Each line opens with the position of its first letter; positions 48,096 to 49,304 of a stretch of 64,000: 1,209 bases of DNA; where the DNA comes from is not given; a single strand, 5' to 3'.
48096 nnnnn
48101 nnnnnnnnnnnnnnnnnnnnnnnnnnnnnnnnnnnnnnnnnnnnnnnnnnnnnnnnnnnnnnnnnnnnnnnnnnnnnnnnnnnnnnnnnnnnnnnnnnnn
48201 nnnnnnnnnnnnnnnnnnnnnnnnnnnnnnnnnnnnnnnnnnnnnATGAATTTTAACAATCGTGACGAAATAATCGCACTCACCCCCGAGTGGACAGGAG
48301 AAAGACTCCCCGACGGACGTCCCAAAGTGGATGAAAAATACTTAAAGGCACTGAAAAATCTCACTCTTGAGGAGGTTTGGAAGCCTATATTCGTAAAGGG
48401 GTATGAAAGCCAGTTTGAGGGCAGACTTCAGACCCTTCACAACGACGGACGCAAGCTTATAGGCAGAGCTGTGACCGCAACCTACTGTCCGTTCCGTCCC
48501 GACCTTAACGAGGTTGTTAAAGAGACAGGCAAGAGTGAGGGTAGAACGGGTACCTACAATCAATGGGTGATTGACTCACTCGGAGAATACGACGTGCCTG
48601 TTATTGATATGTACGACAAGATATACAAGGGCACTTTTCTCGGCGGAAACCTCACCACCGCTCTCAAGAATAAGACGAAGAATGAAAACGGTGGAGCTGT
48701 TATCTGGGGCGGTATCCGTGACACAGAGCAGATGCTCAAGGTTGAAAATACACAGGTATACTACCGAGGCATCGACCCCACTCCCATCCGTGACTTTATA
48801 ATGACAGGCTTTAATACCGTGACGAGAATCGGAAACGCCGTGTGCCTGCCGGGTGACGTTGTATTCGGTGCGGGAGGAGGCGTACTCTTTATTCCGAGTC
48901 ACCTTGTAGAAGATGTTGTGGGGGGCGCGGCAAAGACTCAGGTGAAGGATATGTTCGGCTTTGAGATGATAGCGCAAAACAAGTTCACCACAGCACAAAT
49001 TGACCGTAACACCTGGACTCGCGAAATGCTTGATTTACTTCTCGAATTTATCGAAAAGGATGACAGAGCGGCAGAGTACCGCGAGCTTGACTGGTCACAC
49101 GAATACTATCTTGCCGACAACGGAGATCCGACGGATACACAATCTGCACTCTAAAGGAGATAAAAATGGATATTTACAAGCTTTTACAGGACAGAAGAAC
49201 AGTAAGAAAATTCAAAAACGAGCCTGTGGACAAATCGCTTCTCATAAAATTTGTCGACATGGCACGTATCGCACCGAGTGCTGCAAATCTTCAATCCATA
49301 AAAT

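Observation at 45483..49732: Compact operon that could encode a complete non-phosphorylative oxidative sugar route ending in an RraA-like aldolase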

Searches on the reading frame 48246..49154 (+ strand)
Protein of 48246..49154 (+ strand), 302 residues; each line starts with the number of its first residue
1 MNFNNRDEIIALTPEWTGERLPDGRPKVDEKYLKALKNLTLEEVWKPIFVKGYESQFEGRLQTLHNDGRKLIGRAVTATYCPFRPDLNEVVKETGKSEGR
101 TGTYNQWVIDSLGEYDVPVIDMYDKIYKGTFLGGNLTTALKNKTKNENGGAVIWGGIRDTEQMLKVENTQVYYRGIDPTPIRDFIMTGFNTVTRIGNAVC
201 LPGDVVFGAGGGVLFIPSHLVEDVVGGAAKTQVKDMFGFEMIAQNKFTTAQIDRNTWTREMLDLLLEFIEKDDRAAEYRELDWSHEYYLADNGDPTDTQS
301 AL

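Call 3: search_protein_families(library=pfam, proteins=[window:48246-49154:+], max_evalue=0.001)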
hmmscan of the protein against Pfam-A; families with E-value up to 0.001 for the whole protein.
window:48246-49154:+ (302 aa): 1 family
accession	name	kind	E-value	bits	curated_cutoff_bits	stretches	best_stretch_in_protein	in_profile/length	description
PF03737.21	RraA-like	-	1.6e-10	41.9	24.5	1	57-213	17-150/152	Aldolase/RraA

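Call 4: search_protein_families(library=ncbifam, proteins=[window:48246-49154:+], max_evalue=0.001)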
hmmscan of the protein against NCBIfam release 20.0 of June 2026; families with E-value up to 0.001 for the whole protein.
window:48246-49154:+ (302 aa): 6 families
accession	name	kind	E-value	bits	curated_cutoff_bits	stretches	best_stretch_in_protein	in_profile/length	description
NF006093.0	PRK08245.1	subfamily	1.5e-20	73.6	208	1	28-243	6-212/240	hypothetical protein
NF009399.0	PRK12764.1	equivalog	2.2e-16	59.9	444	1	49-245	289-473/501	fumarylacetoacetate hydrolase family protein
NF004850.0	PRK06201.1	subfamily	1.3e-10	41.1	231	1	115-255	81-216/222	hypothetical protein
TIGR02798.1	ligK_PcmE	equivalog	3.1e-05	23.7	304.5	1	110-231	71-187/222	4-carboxy-4-hydroxy-2-oxoadipate aldolase/oxaloacetate decarboxylase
NF006731.0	PRK09262.1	equivalog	0.00014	21.4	179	1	109-233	76-195/229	4-carboxy-4-hydroxy-2-oxoadipate aldolase/oxaloacetate decarboxylase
NF005442.0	PRK07028.1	equivalog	0.00065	18.4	593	1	109-232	284-401/430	bifunctional hexulose-6-phosphate synthase/ribonuclease regulator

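Call 10: search_solved_structures(query=window:48246-49154:+, max_evalue=0.01, show_alignments=2)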
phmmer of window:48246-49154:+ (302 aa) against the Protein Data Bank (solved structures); distinct sequences matched with E-value up to 0.01: 2.
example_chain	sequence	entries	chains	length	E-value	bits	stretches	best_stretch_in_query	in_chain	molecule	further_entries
5ir2_A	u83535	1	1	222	4.2e-07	32.8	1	104-225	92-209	Cellulase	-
5x15_A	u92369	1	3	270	0.00025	23.7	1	66-233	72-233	Putative transferase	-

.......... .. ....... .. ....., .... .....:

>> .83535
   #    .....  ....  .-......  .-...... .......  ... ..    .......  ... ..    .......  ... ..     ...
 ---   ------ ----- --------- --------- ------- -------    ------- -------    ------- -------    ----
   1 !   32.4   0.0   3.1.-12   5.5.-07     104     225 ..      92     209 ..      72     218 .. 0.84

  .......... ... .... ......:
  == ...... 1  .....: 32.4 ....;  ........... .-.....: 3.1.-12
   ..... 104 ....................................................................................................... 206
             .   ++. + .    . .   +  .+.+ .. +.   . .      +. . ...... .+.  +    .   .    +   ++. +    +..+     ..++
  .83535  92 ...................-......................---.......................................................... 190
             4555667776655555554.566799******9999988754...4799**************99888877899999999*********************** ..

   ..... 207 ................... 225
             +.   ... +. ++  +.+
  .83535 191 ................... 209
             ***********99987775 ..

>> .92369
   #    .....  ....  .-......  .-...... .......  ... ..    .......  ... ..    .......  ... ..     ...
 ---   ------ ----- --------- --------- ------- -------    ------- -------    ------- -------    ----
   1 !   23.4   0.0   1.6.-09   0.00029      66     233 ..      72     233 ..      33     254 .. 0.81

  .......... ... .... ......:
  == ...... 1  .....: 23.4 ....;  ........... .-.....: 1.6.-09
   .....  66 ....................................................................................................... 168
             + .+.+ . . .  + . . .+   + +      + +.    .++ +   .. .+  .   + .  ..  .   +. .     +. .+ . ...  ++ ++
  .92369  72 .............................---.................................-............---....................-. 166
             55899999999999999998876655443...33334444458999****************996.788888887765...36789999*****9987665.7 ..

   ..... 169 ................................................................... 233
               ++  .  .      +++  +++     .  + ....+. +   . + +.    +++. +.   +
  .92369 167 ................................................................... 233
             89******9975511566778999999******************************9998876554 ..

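Call 11: find_homologous_proteins(query=window:48246-49154:+, max_evalue=0.00001)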
Query window:48246-49154:+ (302 aa): 3823 proteins with E <= 0.00001 among 4991 candidates; the best 120 are listed.
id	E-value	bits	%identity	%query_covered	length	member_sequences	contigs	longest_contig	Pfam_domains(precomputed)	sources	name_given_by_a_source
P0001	7.0e-183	625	89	100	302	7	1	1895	PF03737.22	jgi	-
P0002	8.5e-182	621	88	100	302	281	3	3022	PF03737.22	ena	-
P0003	1.7e-181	620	88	100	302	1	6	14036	PF03737.22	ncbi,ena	-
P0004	5.2e-180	616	88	100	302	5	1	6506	PF03737.22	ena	-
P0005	5.6e-180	615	87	100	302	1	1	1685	PF03737.22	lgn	-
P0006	1.9e-179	614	86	100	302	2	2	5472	PF03737.22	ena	-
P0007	4.1e-178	609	87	100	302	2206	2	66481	PF03737.22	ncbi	-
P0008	4.9e-178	609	87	100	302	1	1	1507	PF03737.22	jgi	jgi:regulator of RNase E activity RraA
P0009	1.3e-177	608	85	100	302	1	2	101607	PF03737.22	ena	-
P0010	4.5e-177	606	87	100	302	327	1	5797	PF03737.22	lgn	-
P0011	5.4e-177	606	87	100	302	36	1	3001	PF03737.22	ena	-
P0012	2.2e-176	604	87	100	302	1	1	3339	PF03737.22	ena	-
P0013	4.4e-176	603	85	100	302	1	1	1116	PF03737.22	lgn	-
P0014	1.3e-175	601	87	100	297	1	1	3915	PF03737.22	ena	-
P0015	3.0e-175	600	84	100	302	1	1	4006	PF03737.22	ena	-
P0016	1.0e-174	598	85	100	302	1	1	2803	PF03737.22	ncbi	-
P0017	1.1e-174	598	84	100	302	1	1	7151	PF03737.22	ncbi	-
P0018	1.1e-174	598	84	100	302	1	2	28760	PF03737.22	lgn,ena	-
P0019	3.1e-174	597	85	100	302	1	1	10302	PF03737.22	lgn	-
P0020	4.0e-174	596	84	100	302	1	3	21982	PF03737.22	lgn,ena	-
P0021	8.9e-174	595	84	100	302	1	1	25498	PF03737.22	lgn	-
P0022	2.9e-173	593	83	100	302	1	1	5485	PF03737.22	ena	-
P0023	3.5e-173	593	87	100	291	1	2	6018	PF03737.22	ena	-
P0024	7.6e-173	592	84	100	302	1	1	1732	PF03737.22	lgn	-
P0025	9.7e-173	592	84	100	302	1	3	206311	PF03737.22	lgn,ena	-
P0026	1.4e-172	591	85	100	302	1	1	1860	PF03737.22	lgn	-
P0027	1.6e-172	591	84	100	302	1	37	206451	PF03737.22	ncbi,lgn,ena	-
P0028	2.2e-172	590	84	100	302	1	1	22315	PF03737.22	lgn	-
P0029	2.5e-172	590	84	100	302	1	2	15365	PF03737.22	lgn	-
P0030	2.7e-172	590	84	100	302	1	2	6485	PF03737.22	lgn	-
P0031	3.0e-172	590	84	100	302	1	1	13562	PF03737.22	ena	-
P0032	3.1e-172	590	84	100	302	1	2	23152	PF03737.22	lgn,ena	-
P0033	3.4e-172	590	84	100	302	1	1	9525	PF03737.22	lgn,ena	-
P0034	4.3e-172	590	84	100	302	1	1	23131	PF03737.22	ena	-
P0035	4.5e-172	589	84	100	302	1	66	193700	PF03737.22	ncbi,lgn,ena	-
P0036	5.1e-172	589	84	100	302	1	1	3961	PF03737.22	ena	-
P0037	5.6e-172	589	84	100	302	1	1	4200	PF03737.22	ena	-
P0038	5.6e-172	589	84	100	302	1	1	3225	PF03737.22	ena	-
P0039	6.1e-172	589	83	100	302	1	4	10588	PF03737.22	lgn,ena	-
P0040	6.1e-172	589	83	100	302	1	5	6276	PF03737.22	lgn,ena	-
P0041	8.3e-172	589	84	100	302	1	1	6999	PF03737.22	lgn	-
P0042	1.1e-171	588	83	100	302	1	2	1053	PF03737.22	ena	-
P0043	1.2e-171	588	83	100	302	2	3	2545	PF03737.22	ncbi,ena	-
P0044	1.4e-171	588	84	100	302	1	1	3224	PF03737.22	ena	-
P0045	2.2e-171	587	83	100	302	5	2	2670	PF03737.22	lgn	-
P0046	2.4e-171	587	83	100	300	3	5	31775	PF03737.22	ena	-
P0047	7.4e-171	585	83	100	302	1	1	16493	PF03737.22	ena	-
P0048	7.6e-171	585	83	100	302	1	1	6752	PF03737.22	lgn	-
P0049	1.0e-170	585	85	100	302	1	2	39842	PF03737.22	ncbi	-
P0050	2.4e-170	584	83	100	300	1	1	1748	PF03737.22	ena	-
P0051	2.5e-170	584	83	100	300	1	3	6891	PF03737.22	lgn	-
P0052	3.2e-170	583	83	100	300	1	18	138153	PF03737.22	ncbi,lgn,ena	-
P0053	5.5e-170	583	83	100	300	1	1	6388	PF03737.22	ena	-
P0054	6.7e-170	582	83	100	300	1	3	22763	PF03737.22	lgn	-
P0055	9.0e-170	582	83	100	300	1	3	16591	PF03737.22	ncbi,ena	-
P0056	9.7e-170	582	83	100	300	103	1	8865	PF03737.22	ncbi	-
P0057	9.8e-170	582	82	100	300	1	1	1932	PF03737.22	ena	-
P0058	1.1e-169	582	83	100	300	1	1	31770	PF03737.22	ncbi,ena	-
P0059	1.3e-169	581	83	100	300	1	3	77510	PF03737.22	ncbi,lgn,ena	-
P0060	1.5e-169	581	83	100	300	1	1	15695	PF03737.22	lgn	-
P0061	1.7e-169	581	83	100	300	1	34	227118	PF03737.22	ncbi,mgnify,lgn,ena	mgnify:CR=1 FL=1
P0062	1.7e-169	581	83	100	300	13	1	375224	PF03737.22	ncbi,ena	-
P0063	2.2e-169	581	83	100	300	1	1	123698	PF03737.22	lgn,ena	-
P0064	2.5e-169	580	83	100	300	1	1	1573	PF03737.22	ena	-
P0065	3.6e-169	580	82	100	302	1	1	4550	PF03737.22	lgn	-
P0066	4.0e-169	580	82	100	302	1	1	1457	PF03737.22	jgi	-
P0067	6.0e-169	579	84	100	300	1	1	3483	PF03737.22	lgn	-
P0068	9.3e-169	579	82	100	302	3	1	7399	PF03737.22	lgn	-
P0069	1.0e-168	578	83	100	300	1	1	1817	PF03737.22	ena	-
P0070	1.4e-168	578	82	100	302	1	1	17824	PF03737.22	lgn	-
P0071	1.8e-168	578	82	100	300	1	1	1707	PF03737.22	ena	-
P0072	1.9e-168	578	81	100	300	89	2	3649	PF03737.22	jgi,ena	jgi:regulator of RNase E activity RraA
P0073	2.1e-168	577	82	100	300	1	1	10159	PF03737.22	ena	-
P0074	2.3e-168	577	82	100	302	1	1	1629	PF03737.22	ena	-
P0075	2.4e-168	577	82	100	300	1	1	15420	PF03737.22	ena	-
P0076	3.8e-168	577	82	100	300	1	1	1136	PF03737.22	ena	-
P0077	4.3e-168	576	82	100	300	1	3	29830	PF03737.22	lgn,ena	-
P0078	7.4e-168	576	83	100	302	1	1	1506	PF03737.22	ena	-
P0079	1.3e-167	575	82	100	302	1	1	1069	PF03737.22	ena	-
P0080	1.5e-167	575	81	100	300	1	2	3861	PF03737.22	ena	-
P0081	1.6e-167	574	82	100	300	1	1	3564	PF03737.22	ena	-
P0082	2.5e-167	574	82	100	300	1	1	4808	PF03737.22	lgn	-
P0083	2.6e-167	574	80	100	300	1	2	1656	PF03737.22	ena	-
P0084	2.9e-167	574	83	100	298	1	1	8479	PF03737.22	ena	-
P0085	3.7e-167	573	81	100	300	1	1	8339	PF03737.22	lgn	-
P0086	4.6e-167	573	82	100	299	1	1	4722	PF03737.22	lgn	-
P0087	9.1e-167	572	81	100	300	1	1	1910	PF03737.22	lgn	-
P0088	1.4e-166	571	81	100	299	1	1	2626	PF03737.22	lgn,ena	-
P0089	1.6e-166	571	82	100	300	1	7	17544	PF03737.22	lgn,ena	-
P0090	1.7e-166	571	81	100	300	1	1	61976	PF03737.22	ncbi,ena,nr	ncbi:MAG: RraA family protein [Lachnospiraceae bacterium]|nr:RraA family protein [Lachnospiraceae ba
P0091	1.8e-166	571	82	100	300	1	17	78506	PF03737.22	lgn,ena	-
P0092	2.5e-166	571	81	100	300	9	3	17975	PF03737.22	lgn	-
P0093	4.3e-166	570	81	100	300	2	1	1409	PF03737.22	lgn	-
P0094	9.7e-166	569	81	100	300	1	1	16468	PF03737.22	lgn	-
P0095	9.9e-166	569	81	100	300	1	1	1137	PF03737.22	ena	-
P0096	1.1e-165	568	82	100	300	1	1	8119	PF03737.22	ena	-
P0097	1.3e-165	568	81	100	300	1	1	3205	PF03737.22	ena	-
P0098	1.6e-165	568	81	100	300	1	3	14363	PF03737.22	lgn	-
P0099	2.2e-165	568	80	100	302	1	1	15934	PF03737.22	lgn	-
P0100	2.4e-165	567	81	100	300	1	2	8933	PF03737.22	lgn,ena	-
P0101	5.6e-165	566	81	100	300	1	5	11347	PF03737.22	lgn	-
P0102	5.9e-165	566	81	100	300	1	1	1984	PF03737.22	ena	-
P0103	6.2e-165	566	90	90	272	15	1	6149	PF03737.22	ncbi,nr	ncbi:MAG: RraA family protein, partial [Clostridia bacterium]|nr:RraA family protein [Clostridia bac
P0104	6.5e-165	566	81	100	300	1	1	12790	PF03737.22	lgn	-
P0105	6.6e-165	566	81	100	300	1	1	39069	PF03737.22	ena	-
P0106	9.3e-165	565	81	100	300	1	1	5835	PF03737.22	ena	-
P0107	1.3e-164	565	81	100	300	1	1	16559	PF03737.22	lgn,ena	-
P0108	1.3e-164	565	84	100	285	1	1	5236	PF03737.22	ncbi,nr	ncbi:MAG: RraA family protein [Clostridiales bacterium]|nr:RraA family protein [Clostridiales bacter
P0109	1.5e-164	565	81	100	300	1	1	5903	PF03737.22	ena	-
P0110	2.6e-164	564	81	100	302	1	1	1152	PF03737.22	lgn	-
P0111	2.6e-164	564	81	100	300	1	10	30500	PF03737.22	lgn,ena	-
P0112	3.1e-164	564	81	100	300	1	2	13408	PF03737.22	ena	-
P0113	3.7e-164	563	82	100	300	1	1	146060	PF03737.22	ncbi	-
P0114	3.8e-164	563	82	100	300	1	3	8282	PF03737.22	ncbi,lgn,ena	-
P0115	4.6e-164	563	81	100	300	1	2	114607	PF03737.22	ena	-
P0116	4.7e-164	563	80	100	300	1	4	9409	PF03737.22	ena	-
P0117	5.5e-164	563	82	100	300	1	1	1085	PF03737.22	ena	-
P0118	6.8e-164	563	81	100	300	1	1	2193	PF03737.22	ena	-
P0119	9.0e-164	562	81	100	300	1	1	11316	PF03737.22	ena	-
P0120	9.3e-164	562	91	88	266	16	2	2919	PF03737.22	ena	-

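Call 14: find_encoding_contigs(protein=P0061, flank=10000, max_places=4)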
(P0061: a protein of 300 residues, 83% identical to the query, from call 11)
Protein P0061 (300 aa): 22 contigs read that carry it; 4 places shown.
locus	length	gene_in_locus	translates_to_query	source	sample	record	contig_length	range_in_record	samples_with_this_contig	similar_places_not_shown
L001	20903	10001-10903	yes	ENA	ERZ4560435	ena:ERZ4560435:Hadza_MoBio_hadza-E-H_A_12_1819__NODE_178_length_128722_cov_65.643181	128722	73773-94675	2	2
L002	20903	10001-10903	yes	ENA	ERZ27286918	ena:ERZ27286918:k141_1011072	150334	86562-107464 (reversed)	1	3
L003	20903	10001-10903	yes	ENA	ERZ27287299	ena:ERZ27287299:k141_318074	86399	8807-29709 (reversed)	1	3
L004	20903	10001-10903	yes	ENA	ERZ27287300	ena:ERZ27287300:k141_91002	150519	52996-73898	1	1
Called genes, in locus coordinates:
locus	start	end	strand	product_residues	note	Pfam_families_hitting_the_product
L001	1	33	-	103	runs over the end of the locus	-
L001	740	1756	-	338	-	-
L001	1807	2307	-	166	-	PF03449:GreA_GreB_N, PF01272:GreA_GreB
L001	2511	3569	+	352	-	-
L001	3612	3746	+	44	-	-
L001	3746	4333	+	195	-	PF09515:Thia_YuaJ (weak), PF12822:ECF_trnsprt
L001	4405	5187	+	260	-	PF03309:Pan_kinase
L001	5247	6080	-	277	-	PF02311:AraC_binding, PF07883:Cupin_2 (weak), PF00165:HTH_AraC (weak), PF12833:HTH_18, PF00165:HTH_AraC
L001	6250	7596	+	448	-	PF02746:MR_MLE_N, PF13378:MR_MLE_C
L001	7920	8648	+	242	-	PF00106:adh_short, PF23441:SDR (faint), PF01370:Epimerase (weak), PF13561:adh_short_C2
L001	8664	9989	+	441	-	PF00331:Glyco_hydro_10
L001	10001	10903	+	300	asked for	PF03737:RraA-like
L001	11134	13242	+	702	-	PF00933:Glyco_hydro_3, PF01915:Glyco_hydro_3_C, PF14310:Fn3-like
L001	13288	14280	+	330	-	PF14607:GxDLY (weak), PF14606:Lipase_GDSL_3, PF13472:Lipase_GDSL_2 (weak)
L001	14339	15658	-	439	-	PF03721:UDPG_MGDP_dh_N, PF00984:UDPG_MGDP_dh, PF03720:UDPG_MGDP_dh_C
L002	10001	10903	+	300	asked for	PF03737:RraA-like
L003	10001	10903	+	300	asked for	PF03737:RraA-like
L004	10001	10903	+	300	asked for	PF03737:RraA-like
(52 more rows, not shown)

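Call 15: find_encoding_contigs(protein=P0007, flank=10000, max_places=3)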
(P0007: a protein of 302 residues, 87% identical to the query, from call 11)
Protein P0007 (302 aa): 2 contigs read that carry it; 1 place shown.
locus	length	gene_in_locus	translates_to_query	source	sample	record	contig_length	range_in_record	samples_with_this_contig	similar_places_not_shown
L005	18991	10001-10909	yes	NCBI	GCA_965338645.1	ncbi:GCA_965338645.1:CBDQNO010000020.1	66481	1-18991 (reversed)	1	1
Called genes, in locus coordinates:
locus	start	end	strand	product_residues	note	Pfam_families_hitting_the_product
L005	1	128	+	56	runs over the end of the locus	-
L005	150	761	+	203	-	-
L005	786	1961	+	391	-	-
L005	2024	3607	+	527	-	-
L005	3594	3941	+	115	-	-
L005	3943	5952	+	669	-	-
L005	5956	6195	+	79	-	-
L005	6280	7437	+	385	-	PF02638:GHL10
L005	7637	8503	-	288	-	PF02311:AraC_binding, PF07883:Cupin_2, PF00165:HTH_AraC (weak), PF12833:HTH_18, PF00165:HTH_AraC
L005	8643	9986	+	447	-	PF02746:MR_MLE_N, PF13378:MR_MLE_C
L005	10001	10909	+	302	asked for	PF03737:RraA-like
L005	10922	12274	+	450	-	PF00331:Glyco_hydro_10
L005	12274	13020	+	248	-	PF00106:adh_short, PF01370:Epimerase (weak), PF08659:KR (faint), PF13561:adh_short_C2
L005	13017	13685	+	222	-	PF00753:Lactamase_B (faint), PF13483:Lactamase_B_3, PF12706:Lactamase_B_2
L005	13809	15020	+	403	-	PF00196:GerE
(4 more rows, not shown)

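Call 24: search_protein_representatives(protein=window:48246-49154:+)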
Query: 302 residues. Proteins with E-value up to 0.001 (for the whole library): 1282; up to 1e-10: 576; up to 1e-30: 128. The best 150 are listed.
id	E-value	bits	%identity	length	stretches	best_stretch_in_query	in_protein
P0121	3.2e-109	381.3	73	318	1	66-302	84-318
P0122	3.1e-88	312.4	76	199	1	112-302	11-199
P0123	2.1e-87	309.7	54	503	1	3-265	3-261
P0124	5.4e-87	308.4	53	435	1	3-282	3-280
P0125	1.0e-86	307.5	71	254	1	1-202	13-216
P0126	1.8e-86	306.6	48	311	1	1-289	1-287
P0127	2.1e-86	306.4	71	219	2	1-119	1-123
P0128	5.4e-86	305.1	49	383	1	2-287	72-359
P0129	2.3e-84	299.7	87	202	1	1-153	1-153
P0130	2.1e-83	296.6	57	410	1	3-242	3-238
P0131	3.2e-82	292.7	59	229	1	1-228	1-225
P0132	3.9e-81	289.1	48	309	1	1-287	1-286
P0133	4.3e-81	289.0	82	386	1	148-302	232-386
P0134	9.5e-78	278.0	59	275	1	3-220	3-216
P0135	5.5e-73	262.3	67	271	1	2-197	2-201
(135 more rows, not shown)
